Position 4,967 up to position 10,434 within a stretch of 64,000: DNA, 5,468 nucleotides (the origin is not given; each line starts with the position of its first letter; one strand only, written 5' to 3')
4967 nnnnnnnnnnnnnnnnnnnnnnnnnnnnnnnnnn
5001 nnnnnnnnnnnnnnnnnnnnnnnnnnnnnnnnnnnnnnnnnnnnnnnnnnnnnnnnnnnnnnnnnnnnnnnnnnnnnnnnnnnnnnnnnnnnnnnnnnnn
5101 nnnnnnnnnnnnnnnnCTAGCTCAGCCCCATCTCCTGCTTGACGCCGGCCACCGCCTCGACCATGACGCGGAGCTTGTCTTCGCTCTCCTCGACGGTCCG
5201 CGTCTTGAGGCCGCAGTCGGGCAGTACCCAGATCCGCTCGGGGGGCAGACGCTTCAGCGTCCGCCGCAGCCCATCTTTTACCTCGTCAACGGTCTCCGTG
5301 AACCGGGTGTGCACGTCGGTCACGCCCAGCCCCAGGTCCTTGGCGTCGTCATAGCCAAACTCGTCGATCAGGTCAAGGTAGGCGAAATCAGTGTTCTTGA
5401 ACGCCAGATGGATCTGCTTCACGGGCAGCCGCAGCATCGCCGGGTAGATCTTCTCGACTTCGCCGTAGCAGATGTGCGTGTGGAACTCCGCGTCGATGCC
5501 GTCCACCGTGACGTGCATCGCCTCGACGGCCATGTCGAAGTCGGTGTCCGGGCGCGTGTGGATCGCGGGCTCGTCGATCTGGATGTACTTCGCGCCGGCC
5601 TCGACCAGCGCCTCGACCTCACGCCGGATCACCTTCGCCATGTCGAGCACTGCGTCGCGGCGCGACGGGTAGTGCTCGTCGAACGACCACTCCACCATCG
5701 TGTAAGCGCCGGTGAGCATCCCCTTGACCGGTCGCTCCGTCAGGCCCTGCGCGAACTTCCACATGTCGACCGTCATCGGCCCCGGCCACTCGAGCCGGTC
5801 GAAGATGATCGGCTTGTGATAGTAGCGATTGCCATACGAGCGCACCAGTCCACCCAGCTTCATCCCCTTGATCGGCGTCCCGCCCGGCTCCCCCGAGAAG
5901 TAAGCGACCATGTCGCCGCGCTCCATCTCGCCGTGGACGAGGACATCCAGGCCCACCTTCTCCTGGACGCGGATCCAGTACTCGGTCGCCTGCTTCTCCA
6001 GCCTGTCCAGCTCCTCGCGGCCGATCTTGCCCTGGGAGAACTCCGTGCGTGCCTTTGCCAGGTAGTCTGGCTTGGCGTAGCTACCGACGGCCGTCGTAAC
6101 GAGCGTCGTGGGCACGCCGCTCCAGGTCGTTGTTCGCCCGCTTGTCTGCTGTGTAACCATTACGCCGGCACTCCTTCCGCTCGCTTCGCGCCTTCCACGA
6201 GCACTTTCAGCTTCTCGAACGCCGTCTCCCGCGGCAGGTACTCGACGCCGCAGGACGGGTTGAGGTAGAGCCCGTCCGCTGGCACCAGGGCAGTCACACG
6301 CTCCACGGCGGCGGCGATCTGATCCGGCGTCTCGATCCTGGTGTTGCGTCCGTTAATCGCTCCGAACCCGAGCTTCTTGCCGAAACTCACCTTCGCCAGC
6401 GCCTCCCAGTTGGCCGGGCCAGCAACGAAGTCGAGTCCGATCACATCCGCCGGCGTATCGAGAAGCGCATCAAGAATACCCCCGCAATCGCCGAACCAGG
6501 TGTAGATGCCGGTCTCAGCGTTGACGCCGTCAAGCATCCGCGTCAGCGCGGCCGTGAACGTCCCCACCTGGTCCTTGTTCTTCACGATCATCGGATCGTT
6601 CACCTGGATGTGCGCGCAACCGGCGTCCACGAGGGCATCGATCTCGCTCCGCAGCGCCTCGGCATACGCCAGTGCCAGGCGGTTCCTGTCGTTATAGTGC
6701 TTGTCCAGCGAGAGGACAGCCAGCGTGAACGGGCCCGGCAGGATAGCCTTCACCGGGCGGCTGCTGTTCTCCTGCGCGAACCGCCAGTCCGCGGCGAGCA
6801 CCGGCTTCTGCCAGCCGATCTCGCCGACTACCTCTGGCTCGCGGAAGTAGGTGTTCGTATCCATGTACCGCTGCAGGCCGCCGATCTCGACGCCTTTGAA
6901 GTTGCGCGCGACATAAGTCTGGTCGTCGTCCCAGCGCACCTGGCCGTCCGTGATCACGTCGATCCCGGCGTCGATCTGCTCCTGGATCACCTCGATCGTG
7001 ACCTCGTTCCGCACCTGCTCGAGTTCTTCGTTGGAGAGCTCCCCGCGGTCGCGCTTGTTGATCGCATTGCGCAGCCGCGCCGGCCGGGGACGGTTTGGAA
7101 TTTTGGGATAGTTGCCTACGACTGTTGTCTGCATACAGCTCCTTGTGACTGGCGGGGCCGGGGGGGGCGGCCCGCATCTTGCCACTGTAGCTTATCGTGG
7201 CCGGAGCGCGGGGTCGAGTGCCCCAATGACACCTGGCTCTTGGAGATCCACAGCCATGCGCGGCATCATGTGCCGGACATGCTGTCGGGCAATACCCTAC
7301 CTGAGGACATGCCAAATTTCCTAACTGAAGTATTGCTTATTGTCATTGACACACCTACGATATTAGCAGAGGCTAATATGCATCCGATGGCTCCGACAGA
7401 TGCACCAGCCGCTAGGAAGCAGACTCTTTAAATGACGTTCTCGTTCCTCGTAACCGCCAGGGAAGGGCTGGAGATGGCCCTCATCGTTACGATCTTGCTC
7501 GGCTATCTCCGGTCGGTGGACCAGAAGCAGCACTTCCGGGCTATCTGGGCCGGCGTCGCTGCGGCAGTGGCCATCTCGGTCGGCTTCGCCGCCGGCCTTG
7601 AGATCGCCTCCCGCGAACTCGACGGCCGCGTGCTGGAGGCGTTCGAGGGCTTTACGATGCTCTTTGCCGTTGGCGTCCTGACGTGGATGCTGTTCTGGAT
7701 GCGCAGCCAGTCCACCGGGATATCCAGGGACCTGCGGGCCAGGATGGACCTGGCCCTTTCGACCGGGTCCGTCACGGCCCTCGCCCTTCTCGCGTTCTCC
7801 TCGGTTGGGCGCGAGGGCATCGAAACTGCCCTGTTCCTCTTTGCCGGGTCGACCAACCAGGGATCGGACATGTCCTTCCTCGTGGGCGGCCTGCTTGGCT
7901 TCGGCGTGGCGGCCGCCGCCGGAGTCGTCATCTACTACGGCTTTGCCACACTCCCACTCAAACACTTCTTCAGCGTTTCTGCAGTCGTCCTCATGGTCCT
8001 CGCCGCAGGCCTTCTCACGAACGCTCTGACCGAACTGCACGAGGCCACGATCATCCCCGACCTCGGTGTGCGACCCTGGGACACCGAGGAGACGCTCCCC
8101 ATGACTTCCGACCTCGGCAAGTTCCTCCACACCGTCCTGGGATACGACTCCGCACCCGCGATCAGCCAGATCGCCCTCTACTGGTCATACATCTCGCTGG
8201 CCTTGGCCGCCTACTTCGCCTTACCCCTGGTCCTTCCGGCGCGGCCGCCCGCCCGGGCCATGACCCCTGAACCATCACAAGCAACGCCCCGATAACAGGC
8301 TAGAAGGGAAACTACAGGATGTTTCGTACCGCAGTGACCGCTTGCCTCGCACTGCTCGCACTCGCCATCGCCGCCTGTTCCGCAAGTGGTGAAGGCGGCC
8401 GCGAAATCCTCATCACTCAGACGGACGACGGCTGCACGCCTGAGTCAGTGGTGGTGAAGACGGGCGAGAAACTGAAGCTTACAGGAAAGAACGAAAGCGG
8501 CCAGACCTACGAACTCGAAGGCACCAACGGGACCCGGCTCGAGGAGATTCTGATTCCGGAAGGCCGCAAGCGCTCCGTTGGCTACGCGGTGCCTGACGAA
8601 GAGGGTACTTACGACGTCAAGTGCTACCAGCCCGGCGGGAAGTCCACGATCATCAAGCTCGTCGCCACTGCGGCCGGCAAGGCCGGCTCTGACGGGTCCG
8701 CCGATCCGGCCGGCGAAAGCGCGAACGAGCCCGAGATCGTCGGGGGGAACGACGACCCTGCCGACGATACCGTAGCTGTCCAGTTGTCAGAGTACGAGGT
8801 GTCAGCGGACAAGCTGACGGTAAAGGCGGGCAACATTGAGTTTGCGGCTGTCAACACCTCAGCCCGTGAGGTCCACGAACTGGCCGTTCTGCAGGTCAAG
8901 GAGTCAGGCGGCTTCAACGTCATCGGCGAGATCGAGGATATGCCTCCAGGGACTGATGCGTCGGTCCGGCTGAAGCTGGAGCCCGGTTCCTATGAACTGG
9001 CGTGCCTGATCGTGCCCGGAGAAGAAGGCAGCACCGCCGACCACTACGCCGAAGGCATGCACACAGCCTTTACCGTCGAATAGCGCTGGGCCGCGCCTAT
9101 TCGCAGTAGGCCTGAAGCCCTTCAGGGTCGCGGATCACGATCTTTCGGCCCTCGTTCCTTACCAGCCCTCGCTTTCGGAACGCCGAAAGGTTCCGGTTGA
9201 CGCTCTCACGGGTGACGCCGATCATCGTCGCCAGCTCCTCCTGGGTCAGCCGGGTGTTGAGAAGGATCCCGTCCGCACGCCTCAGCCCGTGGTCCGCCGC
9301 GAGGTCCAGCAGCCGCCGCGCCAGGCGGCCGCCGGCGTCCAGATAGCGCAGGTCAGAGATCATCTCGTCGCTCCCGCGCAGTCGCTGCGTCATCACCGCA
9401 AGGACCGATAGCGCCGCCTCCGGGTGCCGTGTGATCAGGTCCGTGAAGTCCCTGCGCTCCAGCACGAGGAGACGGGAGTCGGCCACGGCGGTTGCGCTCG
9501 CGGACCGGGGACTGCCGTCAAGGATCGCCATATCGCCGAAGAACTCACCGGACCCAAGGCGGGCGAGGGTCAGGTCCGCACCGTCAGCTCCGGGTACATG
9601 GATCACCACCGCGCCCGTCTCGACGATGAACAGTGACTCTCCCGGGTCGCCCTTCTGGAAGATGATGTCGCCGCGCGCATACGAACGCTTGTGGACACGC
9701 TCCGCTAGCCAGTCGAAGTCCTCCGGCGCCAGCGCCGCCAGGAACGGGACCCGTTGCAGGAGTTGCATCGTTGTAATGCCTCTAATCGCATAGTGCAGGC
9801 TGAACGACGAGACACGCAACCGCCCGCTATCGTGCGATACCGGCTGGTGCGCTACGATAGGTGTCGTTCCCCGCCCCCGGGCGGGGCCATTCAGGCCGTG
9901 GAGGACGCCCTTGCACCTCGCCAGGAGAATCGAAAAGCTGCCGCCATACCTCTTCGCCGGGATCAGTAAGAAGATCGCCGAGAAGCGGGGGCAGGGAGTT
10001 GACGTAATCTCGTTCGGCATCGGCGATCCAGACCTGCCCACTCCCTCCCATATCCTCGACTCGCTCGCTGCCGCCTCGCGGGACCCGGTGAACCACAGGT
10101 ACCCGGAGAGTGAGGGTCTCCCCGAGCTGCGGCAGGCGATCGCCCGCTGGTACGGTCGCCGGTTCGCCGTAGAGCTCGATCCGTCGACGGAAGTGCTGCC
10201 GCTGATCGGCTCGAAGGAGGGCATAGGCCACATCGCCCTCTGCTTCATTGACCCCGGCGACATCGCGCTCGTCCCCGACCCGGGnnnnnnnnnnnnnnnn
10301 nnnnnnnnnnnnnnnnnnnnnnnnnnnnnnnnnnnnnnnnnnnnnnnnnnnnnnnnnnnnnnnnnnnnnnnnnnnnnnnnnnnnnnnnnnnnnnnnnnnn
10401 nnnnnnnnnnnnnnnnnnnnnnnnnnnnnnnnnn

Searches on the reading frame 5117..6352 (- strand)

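Call 50: search_protein_families(library=pfam, proteins=[window:5117-6352:-], max_evalue=0.0001)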
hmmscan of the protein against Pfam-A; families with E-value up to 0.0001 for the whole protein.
window:5117-6352:- (411 aa): 2 families
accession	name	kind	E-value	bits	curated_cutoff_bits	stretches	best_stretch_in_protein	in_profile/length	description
PF01717.24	Meth_synt_2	-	1.1e-78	265.2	21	1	84-401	1-322/324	Cobalamin-independent synthase, Catalytic domain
PF08267.18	Meth_synt_1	-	8.5e-11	42.4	27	1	208-357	149-300/313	Cobalamin-independent synthase, N-terminal domain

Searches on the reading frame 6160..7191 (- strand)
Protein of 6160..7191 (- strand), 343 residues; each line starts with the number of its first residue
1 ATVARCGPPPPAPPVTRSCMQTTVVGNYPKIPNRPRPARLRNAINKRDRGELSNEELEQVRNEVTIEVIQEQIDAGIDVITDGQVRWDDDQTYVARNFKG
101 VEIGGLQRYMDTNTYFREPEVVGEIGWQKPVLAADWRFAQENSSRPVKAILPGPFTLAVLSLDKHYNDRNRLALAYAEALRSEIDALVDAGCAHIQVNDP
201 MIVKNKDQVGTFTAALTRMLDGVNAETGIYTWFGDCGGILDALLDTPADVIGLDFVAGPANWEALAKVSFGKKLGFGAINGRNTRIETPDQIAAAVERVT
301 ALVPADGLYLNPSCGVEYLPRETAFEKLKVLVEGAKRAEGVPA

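Call 50: search_protein_families(library=pfam, proteins=[window:6160-7191:-], max_evalue=0.0001)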
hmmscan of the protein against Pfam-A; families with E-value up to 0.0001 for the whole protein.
window:6160-7191:- (343 aa): 3 families
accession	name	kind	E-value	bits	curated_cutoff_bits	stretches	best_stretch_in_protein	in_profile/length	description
PF01717.24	Meth_synt_2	-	3.4e-38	132.2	21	1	20-336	1-323/324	Cobalamin-independent synthase, Catalytic domain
PF08267.18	Meth_synt_1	-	1.4e-22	81.1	27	1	95-300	97-309/313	Cobalamin-independent synthase, N-terminal domain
PF01208.23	URO-D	-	4.7e-08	32.9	23.9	1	175-336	182-344/346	Uroporphyrinogen decarboxylase (URO-D)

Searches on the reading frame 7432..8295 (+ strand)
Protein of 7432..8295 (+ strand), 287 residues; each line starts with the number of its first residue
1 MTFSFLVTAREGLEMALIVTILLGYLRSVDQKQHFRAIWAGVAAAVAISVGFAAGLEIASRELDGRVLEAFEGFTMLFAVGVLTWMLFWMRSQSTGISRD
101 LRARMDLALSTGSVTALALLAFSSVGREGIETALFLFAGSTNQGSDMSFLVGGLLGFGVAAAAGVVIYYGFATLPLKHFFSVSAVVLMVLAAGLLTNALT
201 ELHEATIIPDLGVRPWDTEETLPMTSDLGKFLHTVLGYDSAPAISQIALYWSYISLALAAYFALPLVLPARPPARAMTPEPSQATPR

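Call 50: search_protein_families(library=pfam, proteins=[window:7432-8295:+], max_evalue=0.0001)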
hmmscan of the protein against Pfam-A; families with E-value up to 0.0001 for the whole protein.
window:7432-8295:+ (287 aa): 1 family
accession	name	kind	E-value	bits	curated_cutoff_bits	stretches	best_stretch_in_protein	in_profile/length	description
PF03239.20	FTR1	-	1.7e-40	139.6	25.3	1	5-260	5-269/284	Iron permease FTR1 family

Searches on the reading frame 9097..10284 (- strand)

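Call 50: search_protein_families(library=pfam, proteins=[window:9097-10284:-], max_evalue=0.0001)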
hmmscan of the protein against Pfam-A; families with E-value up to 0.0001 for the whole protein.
window:9097-10284:- (395 aa): 4 families
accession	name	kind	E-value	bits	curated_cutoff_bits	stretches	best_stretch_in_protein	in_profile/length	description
PF00027.35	cNMP_binding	-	7.5e-26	90.4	27.5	1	200-287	2-89/89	Cyclic nucleotide-binding domain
PF13545.12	HTH_Crp_2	-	1.5e-21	76.6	27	1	319-393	1-70/70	Crp-like helix-turn-helix domain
PF00325.26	Crp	-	1.3e-06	28.4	21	1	345-374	2-31/32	Bacterial regulatory proteins, crp family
PF25213.1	HVO_A0261_N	-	3.1e-06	27.4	35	1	343-380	22-59/86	HVO_A0261 N-terminal domain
